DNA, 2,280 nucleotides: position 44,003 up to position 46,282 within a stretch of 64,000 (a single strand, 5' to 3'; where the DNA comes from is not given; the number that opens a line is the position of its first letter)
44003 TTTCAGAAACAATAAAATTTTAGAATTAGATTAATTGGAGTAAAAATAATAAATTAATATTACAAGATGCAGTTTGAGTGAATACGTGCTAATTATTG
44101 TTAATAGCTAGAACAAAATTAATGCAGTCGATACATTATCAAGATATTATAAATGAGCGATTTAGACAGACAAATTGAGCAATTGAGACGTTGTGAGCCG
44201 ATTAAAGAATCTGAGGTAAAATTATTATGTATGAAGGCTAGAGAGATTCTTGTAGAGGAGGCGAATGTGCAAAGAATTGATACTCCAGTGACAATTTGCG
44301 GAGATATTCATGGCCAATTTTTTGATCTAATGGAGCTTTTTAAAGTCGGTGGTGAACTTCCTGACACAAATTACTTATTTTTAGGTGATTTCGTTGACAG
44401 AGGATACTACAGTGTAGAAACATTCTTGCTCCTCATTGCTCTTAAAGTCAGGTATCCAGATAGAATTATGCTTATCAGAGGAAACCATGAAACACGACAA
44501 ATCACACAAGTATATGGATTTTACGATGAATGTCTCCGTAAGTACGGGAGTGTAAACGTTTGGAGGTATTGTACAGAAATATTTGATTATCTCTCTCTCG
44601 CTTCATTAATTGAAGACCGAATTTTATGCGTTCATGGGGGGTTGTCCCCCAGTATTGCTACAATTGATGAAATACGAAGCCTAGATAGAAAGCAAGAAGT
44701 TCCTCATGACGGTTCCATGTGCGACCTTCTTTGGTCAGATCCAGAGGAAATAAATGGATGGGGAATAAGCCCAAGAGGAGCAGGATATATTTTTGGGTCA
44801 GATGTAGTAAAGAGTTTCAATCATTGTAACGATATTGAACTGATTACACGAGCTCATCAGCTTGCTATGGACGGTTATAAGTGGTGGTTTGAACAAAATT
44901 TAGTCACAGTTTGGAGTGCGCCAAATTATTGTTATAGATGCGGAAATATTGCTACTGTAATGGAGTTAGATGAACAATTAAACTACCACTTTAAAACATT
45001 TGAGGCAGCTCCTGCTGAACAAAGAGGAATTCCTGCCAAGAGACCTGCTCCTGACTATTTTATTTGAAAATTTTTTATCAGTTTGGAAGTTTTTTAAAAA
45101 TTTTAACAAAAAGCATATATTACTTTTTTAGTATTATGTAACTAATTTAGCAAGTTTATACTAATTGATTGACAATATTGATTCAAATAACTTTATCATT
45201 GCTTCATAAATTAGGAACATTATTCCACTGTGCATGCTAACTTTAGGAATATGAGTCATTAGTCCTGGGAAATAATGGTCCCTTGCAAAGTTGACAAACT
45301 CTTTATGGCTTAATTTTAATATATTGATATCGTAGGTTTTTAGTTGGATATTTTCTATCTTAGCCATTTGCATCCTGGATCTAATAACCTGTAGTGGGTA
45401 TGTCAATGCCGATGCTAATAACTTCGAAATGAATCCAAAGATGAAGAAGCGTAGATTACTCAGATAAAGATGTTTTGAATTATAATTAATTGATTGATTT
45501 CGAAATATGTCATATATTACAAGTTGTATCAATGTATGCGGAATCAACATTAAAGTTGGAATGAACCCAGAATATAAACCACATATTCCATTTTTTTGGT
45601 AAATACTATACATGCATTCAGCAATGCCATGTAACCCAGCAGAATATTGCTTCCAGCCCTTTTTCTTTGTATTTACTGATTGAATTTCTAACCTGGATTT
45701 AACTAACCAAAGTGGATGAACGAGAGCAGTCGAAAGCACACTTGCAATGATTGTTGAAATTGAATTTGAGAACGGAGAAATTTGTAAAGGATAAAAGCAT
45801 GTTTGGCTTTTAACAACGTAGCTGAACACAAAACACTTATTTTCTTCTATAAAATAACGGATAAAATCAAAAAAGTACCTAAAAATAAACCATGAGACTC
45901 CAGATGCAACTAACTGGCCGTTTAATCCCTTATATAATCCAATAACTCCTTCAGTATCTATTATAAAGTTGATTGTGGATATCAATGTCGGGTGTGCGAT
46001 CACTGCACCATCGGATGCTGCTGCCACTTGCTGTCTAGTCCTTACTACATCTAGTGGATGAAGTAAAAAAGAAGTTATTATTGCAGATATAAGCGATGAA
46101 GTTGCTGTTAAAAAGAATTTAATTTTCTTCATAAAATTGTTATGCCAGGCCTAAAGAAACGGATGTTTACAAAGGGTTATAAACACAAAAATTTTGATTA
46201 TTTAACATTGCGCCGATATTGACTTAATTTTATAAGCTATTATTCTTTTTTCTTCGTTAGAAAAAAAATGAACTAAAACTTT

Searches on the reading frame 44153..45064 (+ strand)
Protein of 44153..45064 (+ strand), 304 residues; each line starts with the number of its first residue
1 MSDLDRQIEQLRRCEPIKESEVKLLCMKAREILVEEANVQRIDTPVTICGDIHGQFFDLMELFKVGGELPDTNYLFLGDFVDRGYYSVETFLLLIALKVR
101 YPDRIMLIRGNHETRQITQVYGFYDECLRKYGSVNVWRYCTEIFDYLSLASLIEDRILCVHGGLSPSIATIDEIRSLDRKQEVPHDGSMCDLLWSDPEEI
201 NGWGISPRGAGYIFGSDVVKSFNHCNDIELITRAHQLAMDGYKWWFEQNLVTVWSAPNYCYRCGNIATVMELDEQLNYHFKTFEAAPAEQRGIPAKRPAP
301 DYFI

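Call 40: search_protein_families(library=pfam, proteins=[window:44153-45064:+], max_evalue=0.001)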
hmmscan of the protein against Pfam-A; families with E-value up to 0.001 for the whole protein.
window:44153-45064:+ (304 aa): 2 families
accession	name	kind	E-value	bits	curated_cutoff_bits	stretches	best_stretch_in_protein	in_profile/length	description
PF00149.33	Metallophos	-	3.8e-44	151.9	21.5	1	45-237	2-189/191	Calcineurin-like phosphoesterase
PF16891.10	STPPase_N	-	0.00068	20.5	26.8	0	16-36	21-41/48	Serine-threonine protein phosphatase N-terminal domain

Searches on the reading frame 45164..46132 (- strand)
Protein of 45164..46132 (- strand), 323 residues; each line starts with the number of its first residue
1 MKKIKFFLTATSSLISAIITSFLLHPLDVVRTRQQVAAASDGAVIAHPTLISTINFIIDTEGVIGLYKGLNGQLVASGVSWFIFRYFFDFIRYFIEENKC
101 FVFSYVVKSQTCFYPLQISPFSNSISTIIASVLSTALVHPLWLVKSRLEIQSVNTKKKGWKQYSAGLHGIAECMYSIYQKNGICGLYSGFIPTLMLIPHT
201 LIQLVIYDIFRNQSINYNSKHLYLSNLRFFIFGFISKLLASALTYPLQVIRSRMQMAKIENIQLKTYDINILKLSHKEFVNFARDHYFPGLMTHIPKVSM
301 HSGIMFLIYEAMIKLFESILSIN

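Call 40: search_protein_families(library=pfam, proteins=[window:45164-46132:-], max_evalue=0.001)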
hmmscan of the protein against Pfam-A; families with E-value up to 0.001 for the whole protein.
window:45164-46132:- (323 aa): 1 family
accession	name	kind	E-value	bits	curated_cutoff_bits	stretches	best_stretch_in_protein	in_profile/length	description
PF00153.32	Mito_carr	-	5.1e-44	148.4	22.3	3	118-213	3-91/96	Mitochondrial carrier protein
